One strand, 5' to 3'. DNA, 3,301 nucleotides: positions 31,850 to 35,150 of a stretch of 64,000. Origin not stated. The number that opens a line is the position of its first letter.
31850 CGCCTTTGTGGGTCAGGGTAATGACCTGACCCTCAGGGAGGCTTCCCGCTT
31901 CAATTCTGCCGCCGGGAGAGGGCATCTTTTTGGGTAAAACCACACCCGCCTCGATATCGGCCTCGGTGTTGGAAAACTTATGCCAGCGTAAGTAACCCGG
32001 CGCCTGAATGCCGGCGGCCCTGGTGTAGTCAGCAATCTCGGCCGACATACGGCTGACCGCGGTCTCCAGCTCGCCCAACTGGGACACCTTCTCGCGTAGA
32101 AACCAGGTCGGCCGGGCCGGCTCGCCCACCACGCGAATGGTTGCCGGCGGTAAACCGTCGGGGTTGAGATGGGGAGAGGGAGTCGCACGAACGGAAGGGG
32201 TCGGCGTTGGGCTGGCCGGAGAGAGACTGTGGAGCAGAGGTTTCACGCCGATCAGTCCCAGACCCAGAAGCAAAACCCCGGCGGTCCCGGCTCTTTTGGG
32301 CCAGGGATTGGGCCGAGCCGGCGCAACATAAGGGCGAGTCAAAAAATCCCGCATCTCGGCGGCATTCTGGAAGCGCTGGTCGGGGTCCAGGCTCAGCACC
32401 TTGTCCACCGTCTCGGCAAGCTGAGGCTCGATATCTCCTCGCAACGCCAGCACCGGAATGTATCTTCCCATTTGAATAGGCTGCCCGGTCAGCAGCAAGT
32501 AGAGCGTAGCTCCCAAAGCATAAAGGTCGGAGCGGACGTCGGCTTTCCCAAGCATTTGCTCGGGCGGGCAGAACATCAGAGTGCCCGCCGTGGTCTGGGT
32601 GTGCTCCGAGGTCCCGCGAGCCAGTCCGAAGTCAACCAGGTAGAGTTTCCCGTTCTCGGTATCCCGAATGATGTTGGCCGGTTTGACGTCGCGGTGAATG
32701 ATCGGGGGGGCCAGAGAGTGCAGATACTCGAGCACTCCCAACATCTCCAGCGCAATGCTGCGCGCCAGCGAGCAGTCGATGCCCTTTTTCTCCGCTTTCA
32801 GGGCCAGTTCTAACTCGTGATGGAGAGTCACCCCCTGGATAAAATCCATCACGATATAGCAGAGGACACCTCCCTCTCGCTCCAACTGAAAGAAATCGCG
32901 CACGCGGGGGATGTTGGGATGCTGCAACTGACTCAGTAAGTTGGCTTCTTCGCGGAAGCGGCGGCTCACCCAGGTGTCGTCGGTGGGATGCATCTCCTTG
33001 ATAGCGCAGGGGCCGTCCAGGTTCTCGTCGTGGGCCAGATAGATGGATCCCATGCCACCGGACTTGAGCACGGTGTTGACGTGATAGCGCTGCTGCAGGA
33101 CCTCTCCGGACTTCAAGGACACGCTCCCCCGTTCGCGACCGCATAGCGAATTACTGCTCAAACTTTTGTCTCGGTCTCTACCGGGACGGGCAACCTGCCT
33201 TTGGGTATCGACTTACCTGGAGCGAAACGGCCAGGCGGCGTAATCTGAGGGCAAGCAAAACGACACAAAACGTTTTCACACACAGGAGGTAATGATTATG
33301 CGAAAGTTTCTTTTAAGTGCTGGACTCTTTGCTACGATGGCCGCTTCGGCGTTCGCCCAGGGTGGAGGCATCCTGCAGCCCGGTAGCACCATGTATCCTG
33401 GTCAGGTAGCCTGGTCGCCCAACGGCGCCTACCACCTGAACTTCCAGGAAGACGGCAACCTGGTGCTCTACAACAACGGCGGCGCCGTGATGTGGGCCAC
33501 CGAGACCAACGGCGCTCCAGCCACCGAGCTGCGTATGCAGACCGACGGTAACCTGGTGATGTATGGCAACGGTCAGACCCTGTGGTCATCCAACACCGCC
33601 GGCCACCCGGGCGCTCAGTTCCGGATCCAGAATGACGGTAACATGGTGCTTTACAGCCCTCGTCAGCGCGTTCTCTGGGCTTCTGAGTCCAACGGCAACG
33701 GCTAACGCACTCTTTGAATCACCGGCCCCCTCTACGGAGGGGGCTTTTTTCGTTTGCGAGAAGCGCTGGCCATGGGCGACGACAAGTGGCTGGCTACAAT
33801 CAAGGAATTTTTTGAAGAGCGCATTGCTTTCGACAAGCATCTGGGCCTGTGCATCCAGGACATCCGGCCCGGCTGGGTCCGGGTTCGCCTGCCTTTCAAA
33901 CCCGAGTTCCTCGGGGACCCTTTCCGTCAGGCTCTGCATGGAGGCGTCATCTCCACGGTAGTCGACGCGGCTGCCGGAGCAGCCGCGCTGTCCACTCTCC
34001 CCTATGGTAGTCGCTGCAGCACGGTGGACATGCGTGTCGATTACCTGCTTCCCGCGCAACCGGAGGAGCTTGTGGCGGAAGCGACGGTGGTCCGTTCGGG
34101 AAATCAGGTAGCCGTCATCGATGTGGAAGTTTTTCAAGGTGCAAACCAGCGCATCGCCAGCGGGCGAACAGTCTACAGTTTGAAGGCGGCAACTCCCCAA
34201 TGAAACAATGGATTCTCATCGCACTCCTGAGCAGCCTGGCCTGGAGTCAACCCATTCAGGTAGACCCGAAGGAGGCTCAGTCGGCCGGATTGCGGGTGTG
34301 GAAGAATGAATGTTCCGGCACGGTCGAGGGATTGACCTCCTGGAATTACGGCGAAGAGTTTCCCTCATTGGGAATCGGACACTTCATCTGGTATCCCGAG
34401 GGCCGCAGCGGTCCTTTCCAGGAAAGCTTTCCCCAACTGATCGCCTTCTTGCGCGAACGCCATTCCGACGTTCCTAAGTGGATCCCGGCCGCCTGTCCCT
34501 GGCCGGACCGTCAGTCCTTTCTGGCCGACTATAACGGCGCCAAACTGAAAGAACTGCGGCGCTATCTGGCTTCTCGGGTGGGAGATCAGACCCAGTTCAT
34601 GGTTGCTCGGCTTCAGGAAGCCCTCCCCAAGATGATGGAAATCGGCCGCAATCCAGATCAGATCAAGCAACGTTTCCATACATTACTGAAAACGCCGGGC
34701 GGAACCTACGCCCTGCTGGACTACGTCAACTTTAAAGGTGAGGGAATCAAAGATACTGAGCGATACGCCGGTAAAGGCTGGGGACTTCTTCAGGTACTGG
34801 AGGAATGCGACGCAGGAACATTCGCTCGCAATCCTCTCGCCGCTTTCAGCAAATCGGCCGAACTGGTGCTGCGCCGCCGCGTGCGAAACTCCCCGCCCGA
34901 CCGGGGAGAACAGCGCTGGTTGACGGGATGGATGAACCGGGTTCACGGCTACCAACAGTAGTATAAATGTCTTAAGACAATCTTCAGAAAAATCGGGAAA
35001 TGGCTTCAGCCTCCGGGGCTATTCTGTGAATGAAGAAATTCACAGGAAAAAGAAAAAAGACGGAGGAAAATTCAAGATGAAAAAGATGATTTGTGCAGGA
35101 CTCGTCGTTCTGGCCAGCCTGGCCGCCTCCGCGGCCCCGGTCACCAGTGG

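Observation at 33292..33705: Stand-alone secreted single-domain B-type (monocot mannose-binding) lectin with its own strong terminator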

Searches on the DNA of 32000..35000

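Call 8: search_rna_families(source=window, start=32000, end=35000, threshold=evalue, max_evalue=1)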
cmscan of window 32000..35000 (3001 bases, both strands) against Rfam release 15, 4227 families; matches with E-value up to 1: 1.
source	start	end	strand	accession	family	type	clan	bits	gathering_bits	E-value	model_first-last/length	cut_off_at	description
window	33726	33814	+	RF02869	ncS025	Gene; sRNA;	-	21.3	46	0.96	1-85/85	no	Burkholderia sRNA 25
